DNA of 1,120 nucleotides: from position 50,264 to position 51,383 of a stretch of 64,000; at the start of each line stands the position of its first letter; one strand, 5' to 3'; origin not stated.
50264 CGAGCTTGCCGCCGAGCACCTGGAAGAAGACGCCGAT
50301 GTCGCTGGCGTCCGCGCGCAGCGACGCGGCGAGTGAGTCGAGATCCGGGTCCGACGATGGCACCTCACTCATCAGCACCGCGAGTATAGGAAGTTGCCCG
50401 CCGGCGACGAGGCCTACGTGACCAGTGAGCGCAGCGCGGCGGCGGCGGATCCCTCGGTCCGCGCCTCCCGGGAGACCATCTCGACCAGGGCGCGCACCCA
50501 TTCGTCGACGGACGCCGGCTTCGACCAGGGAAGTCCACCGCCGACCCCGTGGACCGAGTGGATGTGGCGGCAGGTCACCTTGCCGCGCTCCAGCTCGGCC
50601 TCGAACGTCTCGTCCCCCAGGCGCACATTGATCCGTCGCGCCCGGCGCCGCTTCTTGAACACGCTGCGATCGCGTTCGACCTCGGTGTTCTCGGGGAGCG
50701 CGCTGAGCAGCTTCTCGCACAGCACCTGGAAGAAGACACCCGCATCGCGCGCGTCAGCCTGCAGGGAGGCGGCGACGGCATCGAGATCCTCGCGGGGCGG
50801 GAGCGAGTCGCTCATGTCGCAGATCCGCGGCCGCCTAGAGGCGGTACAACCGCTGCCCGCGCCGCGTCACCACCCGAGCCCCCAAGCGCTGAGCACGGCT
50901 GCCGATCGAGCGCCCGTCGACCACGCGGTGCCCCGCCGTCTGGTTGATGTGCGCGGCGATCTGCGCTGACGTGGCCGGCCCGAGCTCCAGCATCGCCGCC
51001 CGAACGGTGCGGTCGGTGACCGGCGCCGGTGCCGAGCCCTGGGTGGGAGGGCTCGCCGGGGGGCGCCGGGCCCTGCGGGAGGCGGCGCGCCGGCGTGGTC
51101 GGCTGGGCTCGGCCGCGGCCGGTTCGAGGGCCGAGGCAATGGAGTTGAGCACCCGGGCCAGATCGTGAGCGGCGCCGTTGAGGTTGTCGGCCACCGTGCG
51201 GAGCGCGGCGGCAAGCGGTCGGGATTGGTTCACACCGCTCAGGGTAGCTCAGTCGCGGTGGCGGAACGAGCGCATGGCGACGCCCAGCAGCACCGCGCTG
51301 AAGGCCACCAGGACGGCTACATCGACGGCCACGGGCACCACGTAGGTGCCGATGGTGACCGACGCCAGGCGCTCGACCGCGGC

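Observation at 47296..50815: Operon of three tandem double-YbjQ (DUF74) paralogs preceded by two small paralogous unknown proteins and an ABC exporter, convergent with pspA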

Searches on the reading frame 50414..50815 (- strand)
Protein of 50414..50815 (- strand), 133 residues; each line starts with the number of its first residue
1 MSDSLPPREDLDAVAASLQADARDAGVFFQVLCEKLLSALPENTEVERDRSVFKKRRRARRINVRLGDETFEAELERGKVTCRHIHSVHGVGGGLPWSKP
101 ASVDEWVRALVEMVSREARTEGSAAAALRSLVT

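Call 3: search_protein_families(library=pfam, proteins=[window:50414-50815:-], max_evalue=0.01)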
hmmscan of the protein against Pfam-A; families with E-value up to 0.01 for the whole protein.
window:50414-50815:- (133 aa): 0 families

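Call 5: search_protein_families(library=ncbifam, proteins=[window:50414-50815:-], max_evalue=0.01)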
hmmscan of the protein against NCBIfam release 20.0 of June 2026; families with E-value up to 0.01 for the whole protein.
window:50414-50815:- (133 aa): 0 families

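Call 6: search_protein_families(library=padloc, proteins=[window:50414-50815:-], max_evalue=0.01)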
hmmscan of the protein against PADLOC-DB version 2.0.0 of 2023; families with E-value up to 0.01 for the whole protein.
window:50414-50815:- (133 aa): 0 families

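Call 13: find_homologous_proteins(query=window:50414-50815:-, max_evalue=0.001)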
Query window:50414-50815:- (133 aa): 49 proteins with E <= 0.001 among 299 candidates.
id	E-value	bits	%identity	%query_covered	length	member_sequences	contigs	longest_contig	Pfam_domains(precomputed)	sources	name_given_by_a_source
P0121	9.4e-80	282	100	100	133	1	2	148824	-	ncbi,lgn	ncbi:MAG: hypothetical protein ACRENL_03170 [Candidatus Dormibacteria bacterium]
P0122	3.7e-56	206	72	100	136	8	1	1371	-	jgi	jgi:hypothetical protein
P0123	5.6e-56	206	72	100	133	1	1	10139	-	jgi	jgi:hypothetical protein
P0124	4.1e-53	196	68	100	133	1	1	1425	-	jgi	jgi:hypothetical protein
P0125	9.9e-53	195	69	100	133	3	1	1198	-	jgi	-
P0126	1.1e-52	195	68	100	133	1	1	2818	-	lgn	-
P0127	1.7e-52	194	68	100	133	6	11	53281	-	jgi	jgi:hypothetical protein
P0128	2.9e-52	194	70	100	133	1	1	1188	-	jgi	jgi:hypothetical protein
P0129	3.9e-52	193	68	100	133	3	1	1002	-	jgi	-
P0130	4.7e-52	193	69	100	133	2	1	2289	-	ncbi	-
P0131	9.1e-52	192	68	100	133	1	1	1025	-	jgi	jgi:hypothetical protein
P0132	1.2e-51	192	75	83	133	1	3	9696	-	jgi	jgi:hypothetical protein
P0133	1.9e-51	191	68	100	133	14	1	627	-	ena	-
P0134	4.8e-51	190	70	100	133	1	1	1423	-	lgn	-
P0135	4.9e-51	190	68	100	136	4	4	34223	-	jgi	jgi:hypothetical protein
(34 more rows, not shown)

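Call 21: predict_structure(alignment_id=A1)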
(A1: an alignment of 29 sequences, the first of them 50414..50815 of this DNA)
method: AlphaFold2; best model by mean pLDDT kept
length: 133 residues; sequences in the alignment: 29
mean_pLDDT: 73.9   pTM: 0.62
mean pLDDT of the five models: 73.9, 73.6, 73.3, 70.6, 69.7
residues with pLDDT >= 90: 0; 70-90: 81; 50-70: 49; < 50: 3
segments of 3 or more residues with pLDDT < 50: 1-3
pLDDT, mean of each block of 10 residues (from residue 1): 53 67 74 81 80 64 86 84 78 72 84 77 65 65
secondary structure, 60 per line:
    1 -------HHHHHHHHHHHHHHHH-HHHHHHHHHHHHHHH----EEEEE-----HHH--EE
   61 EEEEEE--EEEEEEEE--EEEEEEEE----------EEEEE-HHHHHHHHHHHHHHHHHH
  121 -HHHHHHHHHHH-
elements in order: H8-23 H25-39 E44-48 E59-66 E69-76 E79-86 E97-101 H103-120 H122-132

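Call 30: fold_search(model_id=the predicted structure, library=pdb)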
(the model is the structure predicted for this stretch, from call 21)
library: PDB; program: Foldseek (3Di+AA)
matches with E <= 10: 406; with E <= 0.001: 0
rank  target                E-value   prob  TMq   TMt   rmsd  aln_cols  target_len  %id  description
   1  7xr9_C                1.7e-01  0.33  0.24  0.10   9.8        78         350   12  Crystal structure of DgpA with glucose (released 2023-04-05)
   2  6d6i_B                2.1e-01  0.14  0.22  0.21  14.8       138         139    9  Ube2V1 in complex with ubiquitin variant Ubv.V1.1 and Ube2N/Ubc13 (released 2019-07-17)
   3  6gvw_C                2.2e-01  0.38  0.34  0.15   7.6       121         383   12  Crystal structure of the BRCA1-A complex (released 2019-07-10)
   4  7xr9_A                2.7e-01  0.25  0.24  0.10   9.9        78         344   12  Crystal structure of DgpA with glucose (released 2023-04-05)
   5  6d6i_E                2.7e-01  0.12  0.21  0.20  14.4       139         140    8  Ube2V1 in complex with ubiquitin variant Ubv.V1.1 and Ube2N/Ubc13 (released 2019-07-17)
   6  7xr9_E                2.9e-01  0.25  0.24  0.10  10.0        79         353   11  Crystal structure of DgpA with glucose (released 2023-04-05)
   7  7xr9_B                3.2e-01  0.25  0.24  0.10  10.1        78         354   12  Crystal structure of DgpA with glucose (released 2023-04-05)
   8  7bvj_A                3.4e-01  0.12  0.24  0.13  11.7       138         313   11  UDP-N-acetylglucosamine 3-dehydrogenase GnnA from Acidithiobacillus ferrooxidans (P21) (released 2020-12-02)
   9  7xre_F                5.0e-01  0.18  0.24  0.10  10.3        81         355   12  Crystal structure of DgpA (released 2023-02-15)
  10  8chv_A                5.0e-01  0.12  0.25  0.24   9.6       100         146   10  Crystal structure of human PURA (fragment Glu57-Glu212, PUR repeat I and II) R140P mutant (released 2024-02-21)
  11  7xr9_D                5.3e-01  0.18  0.24  0.10   9.9        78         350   12  Crystal structure of DgpA with glucose (released 2023-04-05)
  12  9m3d_A                5.6e-01  0.16  0.24  0.10  10.1        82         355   10  Crystal structure of the DgpA1 protein from W974-1 substrate free form (released 2026-03-04)
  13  7xre_E                5.6e-01  0.16  0.23  0.10  10.2        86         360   10  Crystal structure of DgpA (released 2023-02-15)
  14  9m3d_B                6.0e-01  0.14  0.22  0.09  10.1        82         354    8  Crystal structure of the DgpA1 protein from W974-1 substrate free form (released 2026-03-04)
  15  9m3d_E                6.4e-01  0.16  0.24  0.10  10.0        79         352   10  Crystal structure of the DgpA1 protein from W974-1 substrate free form (released 2026-03-04)
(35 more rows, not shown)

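Call 40: search_solved_structures(query=A1, max_evalue=10)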
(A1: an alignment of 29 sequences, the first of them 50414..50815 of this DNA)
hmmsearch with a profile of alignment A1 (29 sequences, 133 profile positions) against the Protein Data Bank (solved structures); distinct sequences matched with E-value up to 10: 0.

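Call 53: search_solved_structures(query=A5, max_evalue=10)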
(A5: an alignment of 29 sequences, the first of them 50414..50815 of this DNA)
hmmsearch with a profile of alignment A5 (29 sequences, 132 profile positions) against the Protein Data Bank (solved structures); distinct sequences matched with E-value up to 10: 3.
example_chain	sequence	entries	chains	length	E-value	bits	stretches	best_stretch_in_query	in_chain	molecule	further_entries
3dfu_A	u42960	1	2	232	0.63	13.1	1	71-112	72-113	Uncharacterized Protein from 6-Phosphogluconate Dehydrogenase-Like Family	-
5oql_F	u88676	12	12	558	0.94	12.6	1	45-93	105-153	Utp7 | U three protein 7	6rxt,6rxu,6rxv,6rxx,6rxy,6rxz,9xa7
12du_L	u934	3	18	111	1.1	12.3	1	7-80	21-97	Flagellar hook-basal body complex protein FliE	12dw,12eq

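Call 54: search_protein_families(library=pfam, alignment_id=A5, max_evalue=1)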
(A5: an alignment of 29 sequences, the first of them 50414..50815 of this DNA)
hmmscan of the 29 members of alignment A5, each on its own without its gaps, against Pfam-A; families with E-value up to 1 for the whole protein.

A. member 1, window:50414-50815:- (133 aa): 2 families
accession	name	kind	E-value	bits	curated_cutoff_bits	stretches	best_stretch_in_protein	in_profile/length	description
PF03129.25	HGTP_anticodon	-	0.069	13.8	21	1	32-87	17-76/94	Anticodon binding domain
PF11799.13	IMS_C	-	0.36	11.7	20.7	0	99-127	16-44/109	impB/mucB/samB family C-terminal domain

B. families by the number of members that match (of 29 scanned): 13 families
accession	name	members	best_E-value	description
PF24212.1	DUF7433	2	0.013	Family of unknown function (DUF7433)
PF06587.16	DUF1137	1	0.043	Protein of unknown function (DUF1137)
PF05069.18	Phage_tail_S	1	0.051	Phage virion morphogenesis family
PF25612.1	DUF7940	1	0.052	Family of unknown function (DUF7940)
PF03129.25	HGTP_anticodon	1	0.069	Anticodon binding domain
PF21000.2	RMI1_N_N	1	0.07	RMI1, N-terminal helical domain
PF21850.2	DUF6909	1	0.11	Family of unknown function (DUF6909)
PF19120.5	DUF5804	1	0.12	Family of unknown function (DUF5804)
PF16674.11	UCH_N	1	0.13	N-terminal of ubiquitin carboxyl-terminal hydrolase 37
PF06289.16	FlbD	1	0.14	Flagellar and Swarming motility proteins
PF07882.17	Fucose_iso_N2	1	0.15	L-fucose isomerase, second N-terminal domain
PF12481.13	DUF3700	1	0.17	Aluminium induced protein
PF11799.13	IMS_C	1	0.36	impB/mucB/samB family C-terminal domain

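Call 58: find_homologous_proteins(query=A5, max_evalue=0.001)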
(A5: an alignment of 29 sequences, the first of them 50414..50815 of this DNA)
Query A5 (29 sequences) (133 aa, profile of the alignment): 1382 proteins with E <= 0.001 among 8000 candidates; the best 120 are listed.
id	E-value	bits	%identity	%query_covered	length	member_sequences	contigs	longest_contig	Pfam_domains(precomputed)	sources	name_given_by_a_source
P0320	1.1e-47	179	37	97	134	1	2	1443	-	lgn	-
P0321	1.2e-46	176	28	97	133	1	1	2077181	-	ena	-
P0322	1.4e-46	175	34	88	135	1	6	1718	-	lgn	-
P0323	2.4e-46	175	30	92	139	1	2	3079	-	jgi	jgi:hypothetical protein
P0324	3.5e-46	174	30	99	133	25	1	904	-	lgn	-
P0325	4.2e-46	174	34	93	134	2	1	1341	-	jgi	-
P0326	5.4e-46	174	30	92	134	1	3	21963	-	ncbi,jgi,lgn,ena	jgi:hypothetical protein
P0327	5.6e-46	174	29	92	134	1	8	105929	-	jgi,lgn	-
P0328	6.3e-46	173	36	92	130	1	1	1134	-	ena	-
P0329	6.6e-46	173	29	92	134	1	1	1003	-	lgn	-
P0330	7.7e-46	173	33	92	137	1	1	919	-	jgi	-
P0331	8.8e-46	173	34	92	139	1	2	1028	-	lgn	-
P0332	9.1e-46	173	29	92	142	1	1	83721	-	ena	-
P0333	9.8e-46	173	33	92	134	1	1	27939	-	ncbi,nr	ncbi:MAG TPA: hypothetical protein VLZ77_16500 [Acidimicrobiales bacterium]|nr:hypothetical protein 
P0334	1.3e-45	172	33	92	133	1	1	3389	-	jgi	jgi:hypothetical protein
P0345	3.0e-45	171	31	92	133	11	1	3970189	-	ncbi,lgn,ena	-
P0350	3.5e-45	171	35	99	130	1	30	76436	-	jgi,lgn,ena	jgi:hypothetical protein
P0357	4.8e-45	171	36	68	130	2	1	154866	-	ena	-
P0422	1.8e-44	169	29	92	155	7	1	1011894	-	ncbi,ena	-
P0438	2.3e-44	168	36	73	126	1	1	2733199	-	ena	-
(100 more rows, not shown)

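Call 59: find_encoding_contigs(protein=P0345, flank=7000, max_places=1)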
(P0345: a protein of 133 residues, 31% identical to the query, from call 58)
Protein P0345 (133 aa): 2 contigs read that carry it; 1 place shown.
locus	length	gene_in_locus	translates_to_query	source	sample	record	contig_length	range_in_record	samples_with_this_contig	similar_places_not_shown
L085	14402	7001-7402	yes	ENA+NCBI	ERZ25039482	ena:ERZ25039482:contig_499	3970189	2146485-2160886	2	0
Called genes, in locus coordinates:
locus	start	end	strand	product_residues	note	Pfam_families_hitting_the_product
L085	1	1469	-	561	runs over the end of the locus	PF12679:ABC2_membrane_2 (weak)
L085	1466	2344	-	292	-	PF00005:ABC_tran, PF13304:AAA_21 (weak)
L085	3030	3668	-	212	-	-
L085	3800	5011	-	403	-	PF14657:Arm-DNA-bind_4 (weak), PF22022:Phage_int_M (faint), PF00589:Phage_integrase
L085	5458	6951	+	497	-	PF07690:MFS_1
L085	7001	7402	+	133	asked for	-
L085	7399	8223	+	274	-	PF01906:YbjQ_1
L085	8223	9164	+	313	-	PF01906:YbjQ_1 (faint)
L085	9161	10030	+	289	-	PF01906:YbjQ_1 (weak)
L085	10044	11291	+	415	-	PF02515:CoA_transf_3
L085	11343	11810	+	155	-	PF12172:zf-ChsH2 (weak), PF01796:OB_ChsH2_C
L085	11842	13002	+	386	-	PF00108:Thiolase_N (weak), PF00109:ketoacyl-synt (faint), PF22691:Thiolase_C_1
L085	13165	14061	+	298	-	-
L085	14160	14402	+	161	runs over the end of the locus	-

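Call 60: find_encoding_contigs(protein=P0438, flank=7000, max_places=1)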
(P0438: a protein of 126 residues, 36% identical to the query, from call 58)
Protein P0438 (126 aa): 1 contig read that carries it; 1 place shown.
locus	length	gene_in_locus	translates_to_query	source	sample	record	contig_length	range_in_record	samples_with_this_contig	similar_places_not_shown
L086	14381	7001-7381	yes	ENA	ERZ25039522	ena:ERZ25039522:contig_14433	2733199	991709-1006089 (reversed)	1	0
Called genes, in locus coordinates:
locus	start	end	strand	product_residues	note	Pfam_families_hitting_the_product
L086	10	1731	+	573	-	PF13454:NAD_binding_9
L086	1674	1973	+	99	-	-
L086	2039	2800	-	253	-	PF01053:Cys_Met_Meta_PP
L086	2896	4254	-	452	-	PF04204:HTS, PF01053:Cys_Met_Meta_PP (weak)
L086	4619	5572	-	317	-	-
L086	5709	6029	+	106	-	-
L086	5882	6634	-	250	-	-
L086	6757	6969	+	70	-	-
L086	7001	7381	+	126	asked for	-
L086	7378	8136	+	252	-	PF01906:YbjQ_1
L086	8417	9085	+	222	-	-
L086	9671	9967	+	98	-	PF01906:YbjQ_1 (weak)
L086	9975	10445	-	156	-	PF00903:Glyoxalase, PF13468:Glyoxalase_3 (weak), PF13669:Glyoxalase_4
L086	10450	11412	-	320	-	-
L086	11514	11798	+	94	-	-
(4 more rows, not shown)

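Call 61: find_encoding_contigs(protein=P0422, flank=7000, max_places=1)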
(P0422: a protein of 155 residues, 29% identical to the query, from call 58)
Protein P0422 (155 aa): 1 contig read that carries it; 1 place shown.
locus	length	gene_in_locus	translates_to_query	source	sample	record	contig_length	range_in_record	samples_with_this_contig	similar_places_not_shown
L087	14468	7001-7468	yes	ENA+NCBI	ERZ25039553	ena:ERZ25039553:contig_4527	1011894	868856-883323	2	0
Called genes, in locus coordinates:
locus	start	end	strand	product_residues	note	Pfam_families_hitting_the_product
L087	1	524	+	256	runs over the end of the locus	PF00977:His_biosynth, PF03060:NMO (faint)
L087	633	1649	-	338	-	PF23213: (weak), PF23212:DUF7064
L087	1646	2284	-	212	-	PF02627:CMD (weak)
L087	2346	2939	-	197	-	PF00903:Glyoxalase, PF13669:Glyoxalase_4 (weak)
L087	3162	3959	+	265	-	PF03640:Lipoprotein_15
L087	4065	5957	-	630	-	PF04616:Glyco_hydro_43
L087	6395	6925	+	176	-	-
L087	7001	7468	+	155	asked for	-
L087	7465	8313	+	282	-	PF01906:YbjQ_1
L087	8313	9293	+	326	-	-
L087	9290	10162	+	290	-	PF01906:YbjQ_1 (weak)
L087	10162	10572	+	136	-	PF12680:SnoaL_2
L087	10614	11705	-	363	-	PF11583:AurF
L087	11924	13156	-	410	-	PF08240:ADH_N, PF00107:ADH_zinc_N, PF13602:ADH_zinc_N_2 (weak)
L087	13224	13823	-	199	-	PF13828:DUF4190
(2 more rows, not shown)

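Call 71: find_encoding_contigs(protein=P0321, flank=10000, max_places=1)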
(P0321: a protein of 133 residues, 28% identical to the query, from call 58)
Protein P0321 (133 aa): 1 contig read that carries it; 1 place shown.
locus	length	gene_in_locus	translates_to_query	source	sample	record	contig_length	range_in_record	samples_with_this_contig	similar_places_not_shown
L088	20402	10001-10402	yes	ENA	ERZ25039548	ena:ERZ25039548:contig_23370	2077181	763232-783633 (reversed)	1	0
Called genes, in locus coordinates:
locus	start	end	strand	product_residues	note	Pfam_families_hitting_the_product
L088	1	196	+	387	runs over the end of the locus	PF00708:Acylphosphatase, PF07503:zf-HYPF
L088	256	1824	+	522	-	PF17788:HypF_C, PF22521:HypF_C_2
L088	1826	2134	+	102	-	PF01455:HupF_HypC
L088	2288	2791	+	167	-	PF13580:SIS_2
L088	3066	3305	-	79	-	-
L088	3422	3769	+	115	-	PF02769:AIRS_C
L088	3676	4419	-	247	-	-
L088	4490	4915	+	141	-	PF01209:Ubie_methyltran, PF08241:Methyltransf_11, PF08242:Methyltransf_12, PF13489:Methyltransf_23, PF13649:Methyltransf_25, PF13847:Methyltransf_31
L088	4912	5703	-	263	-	PF02492:cobW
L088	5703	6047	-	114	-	PF01155:HypA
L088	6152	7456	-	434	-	PF00291:PALP, PF00585:Thr_dehydrat_C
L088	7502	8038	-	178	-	PF03352:Adenine_glyco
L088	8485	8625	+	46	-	PF04075:F420H2_quin_red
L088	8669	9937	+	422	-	PF02771:Acyl-CoA_dh_N, PF02770:Acyl-CoA_dh_M, PF00441:Acyl-CoA_dh_1, PF08028:Acyl-CoA_dh_2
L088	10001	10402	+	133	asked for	-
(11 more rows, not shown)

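Call 72: find_encoding_contigs(protein=P0350, flank=10000, max_places=2)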
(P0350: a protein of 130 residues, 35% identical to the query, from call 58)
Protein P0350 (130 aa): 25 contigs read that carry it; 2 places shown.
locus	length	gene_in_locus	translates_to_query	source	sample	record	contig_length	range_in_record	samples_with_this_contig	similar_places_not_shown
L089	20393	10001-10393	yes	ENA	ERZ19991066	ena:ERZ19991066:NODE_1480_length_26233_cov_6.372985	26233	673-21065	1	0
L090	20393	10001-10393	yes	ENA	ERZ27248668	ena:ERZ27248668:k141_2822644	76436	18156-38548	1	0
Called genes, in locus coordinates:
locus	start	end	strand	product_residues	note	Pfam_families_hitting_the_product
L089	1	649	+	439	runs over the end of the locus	?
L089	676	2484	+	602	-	-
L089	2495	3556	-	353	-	PF13641:Glyco_tranf_2_3 (weak), PF00535:Glycos_transf_2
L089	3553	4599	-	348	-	PF04321:RmlD_sub_bind, PF01073:3Beta_HSD, PF01370:Epimerase, PF02719:Polysacc_synt_2, PF07993:NAD_binding_4 (faint), PF13460:NAD_binding_10 (faint), PF16363:GDP_Man_Dehyd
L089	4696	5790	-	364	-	-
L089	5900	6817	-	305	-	-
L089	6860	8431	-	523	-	PF02776:TPP_enzyme_N, PF02775:TPP_enzyme_C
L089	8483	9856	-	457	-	PF01565:FAD_binding_4, PF02913:FAD-oxidase_C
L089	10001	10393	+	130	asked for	-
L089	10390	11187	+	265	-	PF01906:YbjQ_1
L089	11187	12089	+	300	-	-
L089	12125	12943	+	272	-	PF01906:YbjQ_1 (weak)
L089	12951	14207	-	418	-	PF10708:DUF2510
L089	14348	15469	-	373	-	PF03060:NMO, PF01070:FMN_dh (weak)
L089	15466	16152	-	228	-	PF00440:TetR_N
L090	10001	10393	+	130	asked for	-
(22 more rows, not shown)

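Call 73: find_encoding_contigs(protein=P0357, flank=10000, max_places=1)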
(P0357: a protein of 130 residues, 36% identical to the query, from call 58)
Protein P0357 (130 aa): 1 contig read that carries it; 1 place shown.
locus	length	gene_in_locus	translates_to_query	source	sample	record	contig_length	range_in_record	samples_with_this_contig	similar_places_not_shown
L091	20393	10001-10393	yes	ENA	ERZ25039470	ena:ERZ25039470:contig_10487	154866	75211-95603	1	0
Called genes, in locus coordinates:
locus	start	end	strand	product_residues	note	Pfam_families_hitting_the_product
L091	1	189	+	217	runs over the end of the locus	-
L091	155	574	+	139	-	-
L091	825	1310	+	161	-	-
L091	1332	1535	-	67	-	PF00248:Aldo_ket_red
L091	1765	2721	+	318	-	-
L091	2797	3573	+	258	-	-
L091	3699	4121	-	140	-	PF01053:Cys_Met_Meta_PP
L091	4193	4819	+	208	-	-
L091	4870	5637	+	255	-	-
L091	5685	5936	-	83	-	-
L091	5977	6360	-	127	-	PF18603:LAL_C2 (weak)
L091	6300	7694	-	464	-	-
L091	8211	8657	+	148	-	PF00296:Bac_luciferase (weak)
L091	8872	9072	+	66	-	-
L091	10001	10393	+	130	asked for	-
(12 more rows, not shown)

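Call 78: search_protein_families(library=phrogs, proteins=[window:50414-50815:-], max_evalue=0.01)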
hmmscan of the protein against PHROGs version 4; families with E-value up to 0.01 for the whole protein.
window:50414-50815:- (133 aa): 0 families

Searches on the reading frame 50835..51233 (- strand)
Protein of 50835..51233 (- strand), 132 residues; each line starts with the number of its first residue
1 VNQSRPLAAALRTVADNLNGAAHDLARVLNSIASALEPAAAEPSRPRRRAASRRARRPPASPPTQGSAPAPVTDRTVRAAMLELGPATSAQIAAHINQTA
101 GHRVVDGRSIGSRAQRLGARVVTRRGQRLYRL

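Call 3: search_protein_families(library=pfam, proteins=[window:50835-51233:-], max_evalue=0.01)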
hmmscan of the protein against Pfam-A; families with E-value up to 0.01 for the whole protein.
window:50835-51233:- (132 aa): 0 families

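Call 5: search_protein_families(library=ncbifam, proteins=[window:50835-51233:-], max_evalue=0.01)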
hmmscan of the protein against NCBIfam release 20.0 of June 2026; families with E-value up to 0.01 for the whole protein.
window:50835-51233:- (132 aa): 0 families

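Call 6: search_protein_families(library=padloc, proteins=[window:50835-51233:-], max_evalue=0.01)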
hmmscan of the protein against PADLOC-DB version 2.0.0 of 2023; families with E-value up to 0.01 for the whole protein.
window:50835-51233:- (132 aa): 0 families

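Call 78: search_protein_families(library=phrogs, proteins=[window:50835-51233:-], max_evalue=0.01)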
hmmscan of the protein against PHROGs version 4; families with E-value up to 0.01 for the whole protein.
window:50835-51233:- (132 aa): 0 families

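Call 82: search_protein_families(library=pfam, proteins=[window:50835-51233:-], max_evalue=0.001)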
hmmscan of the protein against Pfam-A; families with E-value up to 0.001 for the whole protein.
window:50835-51233:- (132 aa): 0 families
